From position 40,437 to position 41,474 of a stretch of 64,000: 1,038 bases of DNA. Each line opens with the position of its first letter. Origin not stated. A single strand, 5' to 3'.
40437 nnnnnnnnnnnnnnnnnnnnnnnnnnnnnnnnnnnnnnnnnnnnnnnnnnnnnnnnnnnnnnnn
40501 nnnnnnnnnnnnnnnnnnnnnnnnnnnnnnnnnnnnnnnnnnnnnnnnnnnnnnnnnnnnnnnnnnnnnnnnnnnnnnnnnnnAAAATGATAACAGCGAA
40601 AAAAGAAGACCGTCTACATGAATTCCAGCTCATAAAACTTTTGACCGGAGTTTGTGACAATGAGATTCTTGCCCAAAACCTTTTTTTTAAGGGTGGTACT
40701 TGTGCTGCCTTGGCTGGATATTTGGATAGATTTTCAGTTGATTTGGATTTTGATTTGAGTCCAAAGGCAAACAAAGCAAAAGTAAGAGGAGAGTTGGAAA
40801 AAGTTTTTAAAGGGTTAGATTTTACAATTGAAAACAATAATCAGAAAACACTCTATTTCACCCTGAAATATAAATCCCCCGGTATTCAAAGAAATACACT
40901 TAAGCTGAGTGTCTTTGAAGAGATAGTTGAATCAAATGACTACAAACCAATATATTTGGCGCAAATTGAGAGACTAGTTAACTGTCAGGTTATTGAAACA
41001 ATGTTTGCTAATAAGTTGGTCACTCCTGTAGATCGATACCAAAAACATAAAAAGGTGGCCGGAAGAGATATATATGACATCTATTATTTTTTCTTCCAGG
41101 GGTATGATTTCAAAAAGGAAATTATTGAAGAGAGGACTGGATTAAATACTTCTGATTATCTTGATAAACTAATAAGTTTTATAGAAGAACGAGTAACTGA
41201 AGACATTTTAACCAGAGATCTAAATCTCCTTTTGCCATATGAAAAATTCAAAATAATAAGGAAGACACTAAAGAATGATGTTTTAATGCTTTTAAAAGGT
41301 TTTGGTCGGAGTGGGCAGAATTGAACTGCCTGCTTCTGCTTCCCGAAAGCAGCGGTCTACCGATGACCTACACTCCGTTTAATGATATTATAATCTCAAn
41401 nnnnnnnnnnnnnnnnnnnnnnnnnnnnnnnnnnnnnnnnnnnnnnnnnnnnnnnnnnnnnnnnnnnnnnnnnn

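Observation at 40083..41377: Two paralogous AbiEi/AbiEii abortive-infection (type IV TA) modules, one abutting tRNA-Pro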

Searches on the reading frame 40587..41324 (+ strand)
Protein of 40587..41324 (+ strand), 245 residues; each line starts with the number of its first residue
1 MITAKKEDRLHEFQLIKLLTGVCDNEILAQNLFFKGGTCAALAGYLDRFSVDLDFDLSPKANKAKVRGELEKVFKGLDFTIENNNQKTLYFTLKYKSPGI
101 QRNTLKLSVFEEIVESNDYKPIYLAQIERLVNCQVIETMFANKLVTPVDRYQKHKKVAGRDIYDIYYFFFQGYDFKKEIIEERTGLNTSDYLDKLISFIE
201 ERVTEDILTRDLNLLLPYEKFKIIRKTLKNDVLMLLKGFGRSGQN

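Call 4: search_protein_families(library=pfam, proteins=[window:40587-41324:+], max_evalue=1)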
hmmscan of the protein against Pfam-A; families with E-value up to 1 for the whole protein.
window:40587-41324:+ (245 aa): 1 family
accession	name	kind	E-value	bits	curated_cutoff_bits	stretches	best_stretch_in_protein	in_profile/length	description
PF08843.17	AbiEii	-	2.6e-16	60.7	22.5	1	23-211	6-215/238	Nucleotidyl transferase AbiEii toxin, Type IV TA system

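Call 5: search_protein_families(library=padloc, proteins=[window:40587-41324:+], max_evalue=1)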
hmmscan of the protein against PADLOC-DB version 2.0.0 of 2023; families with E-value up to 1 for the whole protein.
window:40587-41324:+ (245 aa): 21 families
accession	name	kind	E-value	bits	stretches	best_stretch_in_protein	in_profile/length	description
PDLC02324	AbiEii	-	1.5e-24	85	1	11-237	6-222/231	AbiEii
PDLC02304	AbiEii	-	2.1e-14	52.1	1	15-170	27-189/260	AbiEii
PDLC02307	AbiEii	-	1e-12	46.3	1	27-213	18-187/219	AbiEii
PDLC02330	AbiEii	-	2e-11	42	1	17-204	13-200/219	AbiEii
PDLC02293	AbiEii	-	2.6e-11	41.6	1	8-185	19-207/270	AbiEii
PDLC02323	AbiEii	-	1.1e-10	39.5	1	29-213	37-227/248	AbiEii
PDLC02305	AbiEii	-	3.3e-10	37.7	1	14-181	27-202/306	AbiEii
PDLC02313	AbiEii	-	6.4e-10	36.9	1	8-216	21-235/254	AbiEii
PDLC02296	AbiEii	-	4.9e-09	33.7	2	24-67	38-81/282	AbiEii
PDLC02328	AbiEii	-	5.7e-09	34.2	1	30-186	13-160/203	AbiEii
PDLC02298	AbiEii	-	1.4e-08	32.4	1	12-181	7-171/220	AbiEii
PDLC02318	AbiEii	-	7.2e-08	30.1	1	24-123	35-138/280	AbiEii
PDLC02292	AbiEii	-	1.6e-07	29.5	2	24-132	43-147/283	AbiEii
PDLC02321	AbiEii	-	1.2e-06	26.4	1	17-73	30-83/296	AbiEii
PDLC02294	AbiEii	-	5.4e-06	24.4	1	16-171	29-188/260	AbiEii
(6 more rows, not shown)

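Call 6: search_protein_families(library=ncbifam, proteins=[window:40587-41324:+], max_evalue=1)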
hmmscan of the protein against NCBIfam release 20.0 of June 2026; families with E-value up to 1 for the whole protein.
window:40587-41324:+ (245 aa): 0 families

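Call 11: search_solved_structures(query=window:40587-41324:+, max_evalue=10, show_alignments=2)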
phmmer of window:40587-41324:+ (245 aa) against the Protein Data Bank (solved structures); distinct sequences matched with E-value up to 10: 6.
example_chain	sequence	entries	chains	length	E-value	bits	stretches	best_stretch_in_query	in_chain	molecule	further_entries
4o8s_A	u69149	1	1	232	7.2e-05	25.8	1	29-174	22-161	Putative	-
4ok0_A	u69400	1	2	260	9.3e-05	25.4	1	29-174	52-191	Putative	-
3erw_A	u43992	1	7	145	0.22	14.4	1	70-163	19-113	Sporulation thiol-disulfide oxidoreductase A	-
6htq_d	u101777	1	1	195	0.83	12.5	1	10-125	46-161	30S ribosomal protein S4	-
5njt_D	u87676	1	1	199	0.88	12.4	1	10-125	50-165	30S ribosomal protein S4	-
3j9w_AD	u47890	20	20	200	0.89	12.4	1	10-125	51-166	30S ribosomal protein uS4 | 30S ribosomal protein S4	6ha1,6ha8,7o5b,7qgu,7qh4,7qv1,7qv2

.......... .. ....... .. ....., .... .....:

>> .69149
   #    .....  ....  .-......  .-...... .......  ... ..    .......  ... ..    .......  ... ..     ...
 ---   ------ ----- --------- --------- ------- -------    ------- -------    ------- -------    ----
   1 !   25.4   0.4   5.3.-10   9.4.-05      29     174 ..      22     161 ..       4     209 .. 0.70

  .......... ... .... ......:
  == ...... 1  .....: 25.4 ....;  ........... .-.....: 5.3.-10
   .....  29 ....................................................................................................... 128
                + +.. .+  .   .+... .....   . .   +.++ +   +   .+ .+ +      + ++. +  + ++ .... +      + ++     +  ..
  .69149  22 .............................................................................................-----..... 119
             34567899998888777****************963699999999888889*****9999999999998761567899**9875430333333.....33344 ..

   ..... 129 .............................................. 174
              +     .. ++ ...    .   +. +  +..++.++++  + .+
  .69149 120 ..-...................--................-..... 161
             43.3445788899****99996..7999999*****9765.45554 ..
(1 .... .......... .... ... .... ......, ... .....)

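Call 13: find_encoding_contigs(protein=window:40587-41324:+, flank=10000, max_places=6)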
Protein window:40587-41324:+ (245 aa): 6 contigs read that carry it; 6 places shown.
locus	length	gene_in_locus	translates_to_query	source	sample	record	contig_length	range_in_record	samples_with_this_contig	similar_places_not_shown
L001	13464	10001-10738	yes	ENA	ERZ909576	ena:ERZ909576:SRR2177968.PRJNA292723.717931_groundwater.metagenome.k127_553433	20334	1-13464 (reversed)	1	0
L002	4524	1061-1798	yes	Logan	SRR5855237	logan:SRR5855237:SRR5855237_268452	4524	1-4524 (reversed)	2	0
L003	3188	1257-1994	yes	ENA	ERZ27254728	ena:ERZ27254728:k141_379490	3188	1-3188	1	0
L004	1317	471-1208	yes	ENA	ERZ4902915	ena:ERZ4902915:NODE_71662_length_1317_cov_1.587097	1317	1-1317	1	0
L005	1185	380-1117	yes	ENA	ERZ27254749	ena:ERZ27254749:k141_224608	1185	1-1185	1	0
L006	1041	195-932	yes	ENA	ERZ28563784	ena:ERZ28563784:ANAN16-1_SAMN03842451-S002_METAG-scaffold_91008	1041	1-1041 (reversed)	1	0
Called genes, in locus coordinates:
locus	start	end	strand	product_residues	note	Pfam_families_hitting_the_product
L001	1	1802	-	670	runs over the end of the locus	PF04932:Wzy_C, PF13428:TPR_14 (faint), PF14559:TPR_19 (faint), PF21033:RMD1-3 (faint), PF13431:TPR_17 (faint), PF00515:TPR_1 (faint), PF07719:TPR_2 (faint), PF13414:TPR_11, +1 more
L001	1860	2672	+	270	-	-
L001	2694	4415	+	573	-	PF01676:Metalloenzyme, PF06415:iPGM_N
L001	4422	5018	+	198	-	-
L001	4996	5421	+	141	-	PF00213:OSCP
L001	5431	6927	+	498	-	PF00006:ATP-synt_ab, PF00306:ATP-synt_ab_C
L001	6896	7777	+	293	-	PF00231:ATP-synt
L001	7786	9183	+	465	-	PF00006:ATP-synt_ab, PF22919:ATP-synt_VA_C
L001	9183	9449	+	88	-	PF02823:ATP-synt_DE_N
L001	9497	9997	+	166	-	-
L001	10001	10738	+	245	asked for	PF08843:AbiEii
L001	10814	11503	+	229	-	PF00590:TP_methylase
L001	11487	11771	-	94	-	PF15738:YafQ_toxin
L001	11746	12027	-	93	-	-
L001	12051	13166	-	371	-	PF01702:TGT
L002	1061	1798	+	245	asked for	PF08843:AbiEii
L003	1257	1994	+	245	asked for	PF08843:AbiEii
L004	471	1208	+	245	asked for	PF08843:AbiEii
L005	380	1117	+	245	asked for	PF08843:AbiEii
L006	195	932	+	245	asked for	PF08843:AbiEii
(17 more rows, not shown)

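Call 43: find_homologous_proteins(query=window:40587-41324:+, max_evalue=0.00001)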
Query window:40587-41324:+ (245 aa): 4018 proteins with E <= 0.00001 among 4678 candidates; the best 120 are listed.
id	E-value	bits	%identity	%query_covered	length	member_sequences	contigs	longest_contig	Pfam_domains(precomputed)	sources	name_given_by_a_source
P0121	1.0e-155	534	99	100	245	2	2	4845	PF08843.18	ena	-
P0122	1.3e-100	354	67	97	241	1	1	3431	PF08843.18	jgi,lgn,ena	-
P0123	2.5e-99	350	66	97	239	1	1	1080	PF08843.18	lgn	-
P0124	1.2e-97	344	65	97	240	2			PF08843.18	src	-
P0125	1.6e-97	344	66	97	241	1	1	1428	PF08843.18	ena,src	-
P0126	9.3e-97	341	64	97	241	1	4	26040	PF08843.18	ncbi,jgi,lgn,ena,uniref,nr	ncbi:hypothetical protein A3A75_00775 [Candidatus Woesebacteria bacterium RIFCSPLOWO2_01_FULL_39_10]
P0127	1.1e-96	341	64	97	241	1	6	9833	PF08843.18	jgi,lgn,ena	-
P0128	2.0e-96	340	64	97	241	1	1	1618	PF08843.18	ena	-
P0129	2.0e-96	340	63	97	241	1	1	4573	PF08843.18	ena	-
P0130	2.3e-96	340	64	97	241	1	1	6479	PF08843.18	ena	-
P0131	2.9e-96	340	63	97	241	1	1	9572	PF08843.18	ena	-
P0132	4.3e-96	339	64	97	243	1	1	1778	PF08843.18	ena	-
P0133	5.4e-96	339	63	97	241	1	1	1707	PF08843.18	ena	-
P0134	1.0e-95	338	63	97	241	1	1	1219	PF08843.18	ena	-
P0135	1.7e-95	337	63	97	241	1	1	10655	PF08843.18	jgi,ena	-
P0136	1.9e-95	337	63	97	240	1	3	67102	PF08843.18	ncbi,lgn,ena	ncbi:MAG: nucleotidyl transferase AbiEii/AbiGii toxin family protein [Patescibacteria group bacteriu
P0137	2.1e-95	337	63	97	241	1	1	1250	PF08843.18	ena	-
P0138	9.9e-94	331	63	97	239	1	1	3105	PF08843.18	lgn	-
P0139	3.1e-93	330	63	95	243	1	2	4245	PF08843.18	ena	-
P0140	5.9e-93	329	62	97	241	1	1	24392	PF08843.18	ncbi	-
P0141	1.8e-92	327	63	93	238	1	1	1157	PF08843.18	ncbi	-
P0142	2.3e-92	327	61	99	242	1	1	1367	PF08843.18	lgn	-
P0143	2.6e-92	327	63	97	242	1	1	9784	PF08843.18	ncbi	-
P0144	2.8e-92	327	63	93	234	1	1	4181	PF08843.18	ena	-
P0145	3.1e-92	326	61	96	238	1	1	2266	PF08843.18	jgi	jgi:predicted nucleotidyltransferase component of viral defense system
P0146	8.2e-92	325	62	98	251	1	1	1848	PF08843.18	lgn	-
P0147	1.1e-91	325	63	96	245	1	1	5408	PF08843.18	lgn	-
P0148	1.3e-91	324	61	94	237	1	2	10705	PF08843.18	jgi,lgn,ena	jgi:predicted nucleotidyltransferase component of viral defense system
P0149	1.4e-91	324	61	98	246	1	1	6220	PF08843.18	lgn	-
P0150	1.4e-91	324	64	97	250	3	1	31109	PF08843.18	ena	-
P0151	2.0e-91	324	61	97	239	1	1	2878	PF08843.18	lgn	-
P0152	8.5e-91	322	63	97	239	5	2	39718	PF08843.18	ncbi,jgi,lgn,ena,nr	ncbi:MAG: nucleotidyl transferase AbiEii/AbiGii toxin family protein [Patescibacteria group bacteriu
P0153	9.0e-91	322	62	93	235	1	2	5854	PF08843.18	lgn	-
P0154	2.3e-90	320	60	99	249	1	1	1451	PF08843.18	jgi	jgi:predicted nucleotidyltransferase component of viral defense system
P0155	1.5e-89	318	61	97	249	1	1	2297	PF08843.18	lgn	-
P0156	3.2e-89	317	61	96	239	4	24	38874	PF08843.18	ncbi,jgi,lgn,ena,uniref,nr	ncbi:MAG: hypothetical protein UX08_C0013G0011 [Candidatus Collierbacteria bacterium GW2011_GWB1_45_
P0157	8.9e-89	315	61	95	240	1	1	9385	PF08843.18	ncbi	-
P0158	9.0e-89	315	59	97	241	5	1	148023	PF08843.18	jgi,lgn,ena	-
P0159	1.8e-88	314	61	97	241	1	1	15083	PF08843.18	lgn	-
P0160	1.8e-88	314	60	97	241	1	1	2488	PF08843.18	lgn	-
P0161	2.0e-88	314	59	97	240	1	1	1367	PF08843.18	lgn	-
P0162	5.0e-88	313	62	93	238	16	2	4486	PF08843.18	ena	-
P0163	8.0e-88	312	59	96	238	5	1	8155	PF08843.18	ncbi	-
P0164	1.2e-87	312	58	95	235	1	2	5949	PF08843.18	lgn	-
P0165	2.9e-87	310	60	98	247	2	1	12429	PF08843.18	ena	-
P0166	8.0e-87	309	59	97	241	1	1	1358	PF08843.18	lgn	-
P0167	1.8e-86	308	57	98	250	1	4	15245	PF08843.18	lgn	-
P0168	2.2e-86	307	60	89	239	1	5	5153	PF08843.18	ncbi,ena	-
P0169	2.4e-86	307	58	97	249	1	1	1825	PF08843.18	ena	-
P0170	3.9e-86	307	58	98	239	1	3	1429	PF08843.18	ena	-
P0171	5.2e-86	306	61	94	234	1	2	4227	PF08843.18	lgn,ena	-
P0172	1.0e-85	305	60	97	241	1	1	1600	PF08843.18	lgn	-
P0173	2.3e-85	304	59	97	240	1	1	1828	PF08843.18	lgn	-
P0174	2.3e-85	304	59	98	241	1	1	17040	PF08843.18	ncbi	-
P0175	4.1e-85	303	57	98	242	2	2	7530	PF08843.18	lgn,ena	-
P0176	4.4e-85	303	59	97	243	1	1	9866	PF08843.18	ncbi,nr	ncbi:MAG: nucleotidyl transferase AbiEii/AbiGii toxin family protein [Candidatus Woesebacteria bacte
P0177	4.9e-85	303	58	95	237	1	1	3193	PF08843.18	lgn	-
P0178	5.9e-85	303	58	95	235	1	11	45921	PF08843.18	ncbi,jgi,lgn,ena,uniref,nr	ncbi:MAG: hypothetical protein UT58_C0018G0003 [Microgenomates group bacterium GW2011_GWC1_39_7b]|un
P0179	1.2e-84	302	58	96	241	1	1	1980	PF08843.18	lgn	-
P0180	1.4e-84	301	58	98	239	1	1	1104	PF08843.18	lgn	-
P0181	1.9e-84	301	58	97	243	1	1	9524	PF08843.18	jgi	jgi:predicted nucleotidyltransferase component of viral defense system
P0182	4.4e-84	300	58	95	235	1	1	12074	PF08843.18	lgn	-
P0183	4.4e-84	300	58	97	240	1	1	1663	PF08843.18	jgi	jgi:predicted nucleotidyltransferase component of viral defense system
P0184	8.2e-84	299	56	99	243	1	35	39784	PF08843.18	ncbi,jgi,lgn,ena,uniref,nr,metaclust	ncbi:hypothetical protein COW80_01010 [Candidatus Beckwithbacteria bacterium CG22_combo_CG10-13_8_21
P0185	8.5e-84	299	57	97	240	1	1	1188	PF08843.18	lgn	-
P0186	2.9e-83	297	57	97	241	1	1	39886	PF08843.18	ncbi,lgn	-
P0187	3.6e-83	297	57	93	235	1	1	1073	PF08843.18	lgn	-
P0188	4.1e-83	297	57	98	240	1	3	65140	PF08843.18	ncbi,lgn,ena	ncbi:MAG: nucleotidyl transferase AbiEii/AbiGii toxin family protein [Patescibacteria group bacteriu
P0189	6.1e-83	296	58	95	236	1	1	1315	PF08843.18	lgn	-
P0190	6.6e-83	296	58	97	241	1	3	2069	PF08843.18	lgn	-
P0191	9.3e-83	295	58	97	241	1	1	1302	PF08843.18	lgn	-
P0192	1.1e-82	295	57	97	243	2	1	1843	PF08843.18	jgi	jgi:predicted nucleotidyltransferase component of viral defense system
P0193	1.7e-82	295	58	97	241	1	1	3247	PF08843.18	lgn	-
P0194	2.0e-82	294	58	97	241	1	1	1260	PF08843.18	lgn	-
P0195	4.1e-82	293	56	98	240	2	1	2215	PF08843.18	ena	-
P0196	8.5e-82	292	56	95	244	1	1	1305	PF08843.18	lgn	-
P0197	1.4e-81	292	56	98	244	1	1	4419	PF08843.18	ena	-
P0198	1.9e-81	291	56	97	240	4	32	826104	PF08843.18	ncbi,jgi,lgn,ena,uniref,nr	ncbi:hypothetical protein A2422_03765 [Candidatus Woesebacteria bacterium RIFOXYC1_FULL_31_51]|unire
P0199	3.5e-81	290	55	100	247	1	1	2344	PF08843.18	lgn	-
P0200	9.2e-81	289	56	97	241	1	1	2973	PF08843.18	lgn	-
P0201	1.8e-80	288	55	97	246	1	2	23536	PF08843.18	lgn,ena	-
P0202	2.0e-80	288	55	97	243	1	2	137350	PF08843.18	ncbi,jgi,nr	ncbi:MAG: hypothetical protein ACD_19C00426G0032 [uncultured bacterium]|nr:MAG: hypothetical protein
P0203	2.2e-80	288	57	98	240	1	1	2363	PF08843.18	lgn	-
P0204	2.2e-80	288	55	97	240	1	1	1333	PF08843.18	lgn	-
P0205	3.7e-80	287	55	94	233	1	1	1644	PF08843.18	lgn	-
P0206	4.0e-80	287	56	97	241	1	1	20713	PF08843.18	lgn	-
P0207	6.5e-80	286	57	91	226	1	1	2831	PF08843.18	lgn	-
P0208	1.2e-79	285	53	97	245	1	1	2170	PF08843.18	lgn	-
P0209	1.9e-79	285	55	98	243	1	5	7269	PF08843.18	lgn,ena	-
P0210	2.5e-79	284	56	97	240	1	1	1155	PF08843.18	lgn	-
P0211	2.5e-79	284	57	98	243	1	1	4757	PF08843.18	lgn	-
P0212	5.6e-79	283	54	98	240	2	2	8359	PF08843.18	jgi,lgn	jgi:predicted nucleotidyltransferase component of viral defense system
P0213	8.2e-79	283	54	98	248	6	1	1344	PF08843.18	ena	-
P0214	1.1e-78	282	56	98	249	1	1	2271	PF08843.18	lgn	-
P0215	3.4e-78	281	56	97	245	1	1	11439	PF08843.18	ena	-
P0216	3.7e-78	280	59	89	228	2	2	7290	PF08843.18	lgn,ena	-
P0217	4.4e-78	280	54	97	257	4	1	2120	PF08843.18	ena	-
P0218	4.5e-78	280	54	97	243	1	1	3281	PF08843.18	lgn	-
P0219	4.6e-78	280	55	95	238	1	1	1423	PF08843.18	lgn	-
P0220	4.6e-78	280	54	97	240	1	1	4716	PF08843.18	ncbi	-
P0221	5.3e-78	280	54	98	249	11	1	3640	PF08843.18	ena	-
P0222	1.3e-77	279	54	98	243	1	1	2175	PF08843.18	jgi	jgi:predicted nucleotidyltransferase component of viral defense system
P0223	3.9e-77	277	56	97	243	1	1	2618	PF08843.18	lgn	-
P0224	3.9e-77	277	57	91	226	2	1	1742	PF08843.18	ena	-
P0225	4.0e-77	277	55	98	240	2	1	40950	PF08843.18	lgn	-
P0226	4.6e-77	277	53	98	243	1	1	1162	PF08843.18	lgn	-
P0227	6.9e-77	276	54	96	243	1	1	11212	PF08843.18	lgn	-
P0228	8.2e-77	276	52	100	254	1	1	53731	PF08843.18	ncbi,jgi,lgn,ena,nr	ncbi:nucleotidyl transferase AbiEii/AbiGii toxin family protein [Patescibacteria group bacterium]|nr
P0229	8.5e-77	276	54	98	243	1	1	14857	PF08843.18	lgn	-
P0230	8.7e-77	276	56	98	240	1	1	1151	PF08843.18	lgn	-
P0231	9.0e-77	276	54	96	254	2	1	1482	PF08843.18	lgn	-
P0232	9.1e-77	276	55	96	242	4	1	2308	PF08843.18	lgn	-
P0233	1.0e-76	276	55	97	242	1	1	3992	PF08843.18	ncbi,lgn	-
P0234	1.1e-76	276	54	97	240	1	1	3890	PF08843.18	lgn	-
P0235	1.2e-76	275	51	97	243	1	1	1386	PF08843.18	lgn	-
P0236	1.2e-76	275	55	97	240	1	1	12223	PF08843.18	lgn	-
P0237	1.4e-76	275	55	97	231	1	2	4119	PF08843.18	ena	-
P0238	1.8e-76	275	55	97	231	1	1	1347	PF08843.18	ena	-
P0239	1.8e-76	275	54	97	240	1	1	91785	PF08843.18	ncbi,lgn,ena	-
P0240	2.0e-76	275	55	97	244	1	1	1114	PF08843.18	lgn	-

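Call 45: find_encoding_contigs(protein=P0136, flank=5000, max_places=2)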
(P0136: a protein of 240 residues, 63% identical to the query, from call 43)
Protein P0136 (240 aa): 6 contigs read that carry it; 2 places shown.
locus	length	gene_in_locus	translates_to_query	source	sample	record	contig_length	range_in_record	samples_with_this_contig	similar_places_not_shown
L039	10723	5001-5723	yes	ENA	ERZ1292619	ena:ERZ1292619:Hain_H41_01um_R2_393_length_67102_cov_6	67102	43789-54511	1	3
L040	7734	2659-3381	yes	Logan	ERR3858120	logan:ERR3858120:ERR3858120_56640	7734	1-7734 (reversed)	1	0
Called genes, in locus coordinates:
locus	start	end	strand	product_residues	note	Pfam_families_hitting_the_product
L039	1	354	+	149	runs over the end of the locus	PF00213:OSCP (weak)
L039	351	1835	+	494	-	PF00006:ATP-synt_ab, PF00306:ATP-synt_ab_C (weak)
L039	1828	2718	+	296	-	PF00231:ATP-synt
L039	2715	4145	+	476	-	PF00006:ATP-synt_ab, PF22919:ATP-synt_VA_C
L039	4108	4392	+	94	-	PF02823:ATP-synt_DE_N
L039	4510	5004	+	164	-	-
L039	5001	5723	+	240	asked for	PF08843:AbiEii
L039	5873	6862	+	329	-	PF24390:PRTase-CE (weak)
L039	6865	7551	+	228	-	PF00590:TP_methylase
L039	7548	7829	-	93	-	PF15738:YafQ_toxin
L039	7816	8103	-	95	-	-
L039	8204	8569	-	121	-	-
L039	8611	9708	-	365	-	PF01702:TGT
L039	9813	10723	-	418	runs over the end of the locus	PF08308:PEGA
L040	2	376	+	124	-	?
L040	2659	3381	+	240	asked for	PF08843:AbiEii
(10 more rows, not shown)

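Call 46: find_encoding_contigs(protein=P0126, flank=5000, max_places=2)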
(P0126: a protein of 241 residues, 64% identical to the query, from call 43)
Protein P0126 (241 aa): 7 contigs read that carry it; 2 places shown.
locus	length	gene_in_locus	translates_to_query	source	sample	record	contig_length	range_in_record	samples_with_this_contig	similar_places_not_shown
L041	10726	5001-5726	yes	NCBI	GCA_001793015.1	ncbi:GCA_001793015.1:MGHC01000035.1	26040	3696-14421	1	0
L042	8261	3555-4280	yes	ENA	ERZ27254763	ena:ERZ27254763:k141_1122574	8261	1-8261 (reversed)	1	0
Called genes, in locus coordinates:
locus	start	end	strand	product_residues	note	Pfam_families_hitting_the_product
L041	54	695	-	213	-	PF08843:AbiEii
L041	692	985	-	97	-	-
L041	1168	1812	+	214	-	-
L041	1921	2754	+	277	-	PF08843:AbiEii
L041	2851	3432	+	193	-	-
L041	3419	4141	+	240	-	PF08843:AbiEii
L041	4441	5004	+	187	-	-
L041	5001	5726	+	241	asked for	PF08843:AbiEii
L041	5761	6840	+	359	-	PF00155:Aminotran_1_2, PF01041:DegT_DnrJ_EryC1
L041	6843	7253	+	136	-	PF00903:Glyoxalase (faint), PF13669:Glyoxalase_4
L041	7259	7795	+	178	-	PF08241:Methyltransf_11, PF13649:Methyltransf_25 (weak)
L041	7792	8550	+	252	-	-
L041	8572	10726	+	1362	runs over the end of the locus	-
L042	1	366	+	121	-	?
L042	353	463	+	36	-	-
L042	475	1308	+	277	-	PF08843:AbiEii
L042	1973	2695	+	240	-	PF08843:AbiEii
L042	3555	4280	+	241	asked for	PF08843:AbiEii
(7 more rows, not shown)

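Call 47: find_encoding_contigs(protein=P0198, flank=5000, max_places=2)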
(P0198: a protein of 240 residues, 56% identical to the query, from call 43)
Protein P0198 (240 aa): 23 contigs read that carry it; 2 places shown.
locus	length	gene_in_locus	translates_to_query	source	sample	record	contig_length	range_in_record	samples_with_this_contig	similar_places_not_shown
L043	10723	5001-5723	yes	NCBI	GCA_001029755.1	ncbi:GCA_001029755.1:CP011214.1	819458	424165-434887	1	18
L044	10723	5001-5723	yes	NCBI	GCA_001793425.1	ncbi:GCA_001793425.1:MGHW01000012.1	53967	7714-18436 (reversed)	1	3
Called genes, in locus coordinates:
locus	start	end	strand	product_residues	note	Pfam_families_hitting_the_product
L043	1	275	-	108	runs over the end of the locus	-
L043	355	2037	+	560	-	PF03485:Arg_tRNA_synt_N, PF00750:tRNA-synt_1d, PF05746:DALR_1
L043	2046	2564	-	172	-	PF06210:DUF1003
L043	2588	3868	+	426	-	PF00675:Peptidase_M16, PF05193:Peptidase_M16_C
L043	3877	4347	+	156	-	PF00334:NDK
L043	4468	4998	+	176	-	-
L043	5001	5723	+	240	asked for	PF08843:AbiEii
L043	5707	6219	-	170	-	PF03412:Peptidase_C39 (weak), PF13529:Peptidase_C39_2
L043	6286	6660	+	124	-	-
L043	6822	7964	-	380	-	PF08308:PEGA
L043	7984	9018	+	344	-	PF00022:Actin (weak), PF06723:MreB_Mbl, PF00012:HSP70, PF14450:FtsA (weak)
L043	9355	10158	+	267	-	PF03808:Glyco_tran_WecG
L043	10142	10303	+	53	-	-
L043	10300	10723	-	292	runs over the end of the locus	PF00348:polyprenyl_synt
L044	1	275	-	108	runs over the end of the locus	-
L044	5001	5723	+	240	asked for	PF08843:AbiEii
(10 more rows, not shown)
